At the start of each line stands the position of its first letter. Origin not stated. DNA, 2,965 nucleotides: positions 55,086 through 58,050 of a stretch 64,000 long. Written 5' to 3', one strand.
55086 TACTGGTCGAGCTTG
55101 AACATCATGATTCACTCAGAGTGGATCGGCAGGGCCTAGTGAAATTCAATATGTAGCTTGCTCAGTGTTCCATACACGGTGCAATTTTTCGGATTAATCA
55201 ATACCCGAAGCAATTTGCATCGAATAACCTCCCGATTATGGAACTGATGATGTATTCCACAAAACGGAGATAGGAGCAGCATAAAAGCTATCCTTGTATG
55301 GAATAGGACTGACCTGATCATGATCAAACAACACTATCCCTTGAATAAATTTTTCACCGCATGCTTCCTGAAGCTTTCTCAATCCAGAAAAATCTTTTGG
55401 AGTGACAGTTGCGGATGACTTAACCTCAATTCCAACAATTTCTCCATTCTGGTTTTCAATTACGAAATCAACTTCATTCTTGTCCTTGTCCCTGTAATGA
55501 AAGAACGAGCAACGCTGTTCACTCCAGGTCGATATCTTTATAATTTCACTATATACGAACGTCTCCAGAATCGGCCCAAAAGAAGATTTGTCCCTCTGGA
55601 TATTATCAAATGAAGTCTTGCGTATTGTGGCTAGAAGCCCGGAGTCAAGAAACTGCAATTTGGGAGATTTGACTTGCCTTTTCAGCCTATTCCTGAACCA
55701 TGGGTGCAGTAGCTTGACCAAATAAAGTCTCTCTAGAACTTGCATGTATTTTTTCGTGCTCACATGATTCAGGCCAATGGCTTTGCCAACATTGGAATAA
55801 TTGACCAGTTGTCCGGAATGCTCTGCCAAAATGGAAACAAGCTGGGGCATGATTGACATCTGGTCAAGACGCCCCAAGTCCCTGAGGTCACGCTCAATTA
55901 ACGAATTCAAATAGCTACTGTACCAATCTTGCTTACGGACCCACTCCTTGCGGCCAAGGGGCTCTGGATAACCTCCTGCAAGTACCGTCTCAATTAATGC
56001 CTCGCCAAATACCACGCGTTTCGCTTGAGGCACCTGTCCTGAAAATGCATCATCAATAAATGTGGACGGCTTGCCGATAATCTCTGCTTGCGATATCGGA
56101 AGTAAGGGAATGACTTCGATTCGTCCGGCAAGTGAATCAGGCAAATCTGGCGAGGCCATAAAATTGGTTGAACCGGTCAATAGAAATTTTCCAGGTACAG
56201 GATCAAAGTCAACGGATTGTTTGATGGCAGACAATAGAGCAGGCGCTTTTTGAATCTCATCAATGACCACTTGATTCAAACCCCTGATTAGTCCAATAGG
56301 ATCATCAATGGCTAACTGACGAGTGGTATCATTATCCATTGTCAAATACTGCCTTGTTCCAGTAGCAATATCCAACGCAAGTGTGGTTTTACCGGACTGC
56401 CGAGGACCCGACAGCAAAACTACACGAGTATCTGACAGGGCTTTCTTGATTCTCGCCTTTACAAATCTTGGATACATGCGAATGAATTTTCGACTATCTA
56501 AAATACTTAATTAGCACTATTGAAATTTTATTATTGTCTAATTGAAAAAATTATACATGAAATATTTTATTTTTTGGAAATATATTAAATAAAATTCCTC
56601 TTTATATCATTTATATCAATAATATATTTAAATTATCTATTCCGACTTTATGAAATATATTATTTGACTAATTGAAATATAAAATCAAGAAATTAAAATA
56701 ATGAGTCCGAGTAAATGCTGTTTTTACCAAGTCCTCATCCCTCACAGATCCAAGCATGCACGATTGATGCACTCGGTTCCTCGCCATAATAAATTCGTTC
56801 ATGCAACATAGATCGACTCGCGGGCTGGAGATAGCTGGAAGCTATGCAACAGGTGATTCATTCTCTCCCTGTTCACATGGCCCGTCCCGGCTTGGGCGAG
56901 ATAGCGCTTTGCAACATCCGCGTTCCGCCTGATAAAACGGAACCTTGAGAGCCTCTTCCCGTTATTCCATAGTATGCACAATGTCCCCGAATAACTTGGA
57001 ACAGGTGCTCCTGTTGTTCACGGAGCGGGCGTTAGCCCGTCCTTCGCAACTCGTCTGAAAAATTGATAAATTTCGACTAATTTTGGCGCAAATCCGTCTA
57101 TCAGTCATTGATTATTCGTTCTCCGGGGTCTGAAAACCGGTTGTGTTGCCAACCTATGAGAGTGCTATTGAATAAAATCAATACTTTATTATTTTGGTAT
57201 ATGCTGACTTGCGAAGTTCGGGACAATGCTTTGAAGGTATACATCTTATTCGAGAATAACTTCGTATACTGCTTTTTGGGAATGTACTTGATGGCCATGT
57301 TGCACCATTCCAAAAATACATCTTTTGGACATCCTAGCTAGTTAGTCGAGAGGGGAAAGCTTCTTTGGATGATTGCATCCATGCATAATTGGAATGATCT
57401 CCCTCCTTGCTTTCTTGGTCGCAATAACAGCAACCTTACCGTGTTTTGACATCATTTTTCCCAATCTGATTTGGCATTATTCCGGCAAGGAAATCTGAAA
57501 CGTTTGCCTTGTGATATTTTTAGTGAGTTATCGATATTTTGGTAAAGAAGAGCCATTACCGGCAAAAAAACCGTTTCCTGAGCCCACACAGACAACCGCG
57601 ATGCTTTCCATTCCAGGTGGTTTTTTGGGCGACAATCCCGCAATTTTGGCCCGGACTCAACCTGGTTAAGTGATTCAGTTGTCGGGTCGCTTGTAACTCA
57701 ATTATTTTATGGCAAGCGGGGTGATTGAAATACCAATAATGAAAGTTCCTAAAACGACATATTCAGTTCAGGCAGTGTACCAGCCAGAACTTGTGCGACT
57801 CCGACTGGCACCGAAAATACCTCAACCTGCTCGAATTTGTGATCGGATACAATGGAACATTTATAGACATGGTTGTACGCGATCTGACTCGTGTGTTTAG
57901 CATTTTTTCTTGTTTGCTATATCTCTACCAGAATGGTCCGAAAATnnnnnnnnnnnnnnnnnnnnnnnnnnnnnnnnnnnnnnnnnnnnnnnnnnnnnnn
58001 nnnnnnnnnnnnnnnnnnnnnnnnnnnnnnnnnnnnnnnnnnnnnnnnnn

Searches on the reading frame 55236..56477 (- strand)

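Call 3: search_protein_families(library=pfam, proteins=[window:55236-56477:-], max_evalue=1)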
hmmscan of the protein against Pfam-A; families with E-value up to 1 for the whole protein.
window:55236-56477:- (413 aa): 9 families
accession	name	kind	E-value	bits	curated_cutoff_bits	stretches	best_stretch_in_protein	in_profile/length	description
PF13635.12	DUF4143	-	6.4e-45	153.2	28.1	1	195-355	1-160/160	Domain of unknown function (DUF4143)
PF13173.12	AAA_14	-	4.1e-23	82.2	27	1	17-133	2-128/129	AAA domain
PF20720.3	nSTAND3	-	0.0006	20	27.2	1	9-40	9-40/155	Novel STAND NTPase 3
PF13481.12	AAA_25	-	0.0055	16.8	27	1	7-39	23-55/195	AAA domain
PF13191.12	AAA_16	-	0.059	14.3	32.6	1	15-38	21-45/167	AAA ATPase domain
PF22558.3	REase-ARP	-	0.1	12.6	27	1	322-353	110-141/270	Restriction Endonuclease associating with ARP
PF14190.11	DUF4313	-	0.12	12.6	27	1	320-377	40-97/104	Domain of unknown function (DUF4313)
PF00004.35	AAA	-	0.13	13.2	21.2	1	20-51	1-33/131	ATPase family associated with various cellular activities (AAA)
PF06068.19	TIP49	-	0.16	11.6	23.8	1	16-39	49-72/347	TIP49 P-loop domain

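Call 4: search_protein_families(library=padloc, proteins=[window:55236-56477:-], max_evalue=1)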
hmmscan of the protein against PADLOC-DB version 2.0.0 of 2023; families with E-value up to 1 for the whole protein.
window:55236-56477:- (413 aa): 10 families
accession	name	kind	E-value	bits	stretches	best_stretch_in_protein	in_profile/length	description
PDLC04790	PDC-S01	-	7.8e-159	526.9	1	1-409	11-420/422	-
PDLC04789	PDC-S01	-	2.5e-51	172.9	1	1-357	1-343/375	-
PDLC04791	PDC-S01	-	3e-36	123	2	156-373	153-367/395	-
PDLC04787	PDC-S01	-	2.1e-27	94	1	6-377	16-382/412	-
PDLC04788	PDC-S01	-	6.5e-20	69.5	1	20-359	22-387/448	-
PDLC04786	PDC-S01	-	1.4e-14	51.7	1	68-366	89-398/439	-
PDLC04792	PDC-S01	-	9.6e-14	48.8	2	267-383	300-411/452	-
PDLC01903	CARF4--CARF_PDDEXK_TM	-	0.014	12.8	1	301-405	269-367/380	-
PDLC01890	CARF4--CARF_PDDEXK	-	0.024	12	1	329-374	265-308/366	-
PDLC04140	mad8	-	0.026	12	1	10-38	20-48/314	mads_8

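Call 5: search_protein_families(library=ncbifam, proteins=[window:55236-56477:-], max_evalue=1)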
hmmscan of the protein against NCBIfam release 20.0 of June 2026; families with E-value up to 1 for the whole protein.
window:55236-56477:- (413 aa): 3 families
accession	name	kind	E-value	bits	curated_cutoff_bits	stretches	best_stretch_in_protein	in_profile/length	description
TIGR02640.1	gas_vesic_GvpN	equivalog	0.018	14.6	266.8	1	6-67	10-70/262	gas vesicle protein GvpN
NF041000.1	ATPase_ComGA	equivalog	0.041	12.9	300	1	10-61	120-167/267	competence type IV pilus ATPase ComGA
NF005115.0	PRK06547.1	equivalog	0.17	11.2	173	1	13-40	11-38/172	hypothetical protein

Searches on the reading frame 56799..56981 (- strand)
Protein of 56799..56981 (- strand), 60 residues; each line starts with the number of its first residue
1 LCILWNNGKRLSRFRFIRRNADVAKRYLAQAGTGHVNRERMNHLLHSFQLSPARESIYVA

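Call 99: search_protein_families(library=pfam, proteins=[window:56799-56981:-], max_evalue=1)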
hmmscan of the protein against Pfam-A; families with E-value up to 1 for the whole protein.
window:56799-56981:- (60 aa): 1 family
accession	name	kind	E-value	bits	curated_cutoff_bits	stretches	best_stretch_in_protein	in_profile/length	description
PF17538.8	C_LFY_FLO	-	0.089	12.9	25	1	24-51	67-94/169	DNA Binding Domain (C-terminal) Leafy/Floricaula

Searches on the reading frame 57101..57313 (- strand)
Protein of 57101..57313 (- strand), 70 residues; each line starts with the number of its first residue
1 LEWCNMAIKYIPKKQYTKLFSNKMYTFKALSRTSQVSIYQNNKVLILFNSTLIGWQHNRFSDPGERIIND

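Call 99: search_protein_families(library=pfam, proteins=[window:57101-57313:-], max_evalue=1)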
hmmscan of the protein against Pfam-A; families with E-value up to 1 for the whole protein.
window:57101-57313:- (70 aa): 2 families
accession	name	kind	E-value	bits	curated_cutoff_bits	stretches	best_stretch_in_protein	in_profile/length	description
PF05328.17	CybS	-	0.1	12.7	27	1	6-40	82-116/133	CybS, succinate dehydrogenase cytochrome B small subunit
PF16967.11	TcfC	-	0.14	12.2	29.4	1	30-57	9-35/68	E-set like domain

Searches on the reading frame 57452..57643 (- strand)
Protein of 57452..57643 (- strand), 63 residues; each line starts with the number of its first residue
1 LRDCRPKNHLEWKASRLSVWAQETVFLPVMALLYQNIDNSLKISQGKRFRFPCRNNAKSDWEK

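Call 99: search_protein_families(library=pfam, proteins=[window:57452-57643:-], max_evalue=1)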
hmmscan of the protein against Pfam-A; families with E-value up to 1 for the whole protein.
window:57452-57643:- (63 aa): 1 family
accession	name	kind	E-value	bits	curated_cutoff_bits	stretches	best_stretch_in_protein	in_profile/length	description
PF23691.1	YmgL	-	0.038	14.3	27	1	11-27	2-18/36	YmgL-like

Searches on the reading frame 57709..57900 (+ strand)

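Call 99: search_protein_families(library=pfam, proteins=[window:57709-57900:+], max_evalue=1)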
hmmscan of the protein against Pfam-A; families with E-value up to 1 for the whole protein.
window:57709-57900:+ (63 aa): 2 families
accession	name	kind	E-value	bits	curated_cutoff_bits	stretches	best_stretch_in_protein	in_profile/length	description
PF24479.1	PSI_PlexinA-B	-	0.0066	16.7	25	1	48-62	12-26/26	Plexin A/B, PSI domain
PF21589.2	AP5B1_barrel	-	0.12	12.8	21.9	1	24-43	31-50/71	AP-5 complex subunit beta-1, beta-barrel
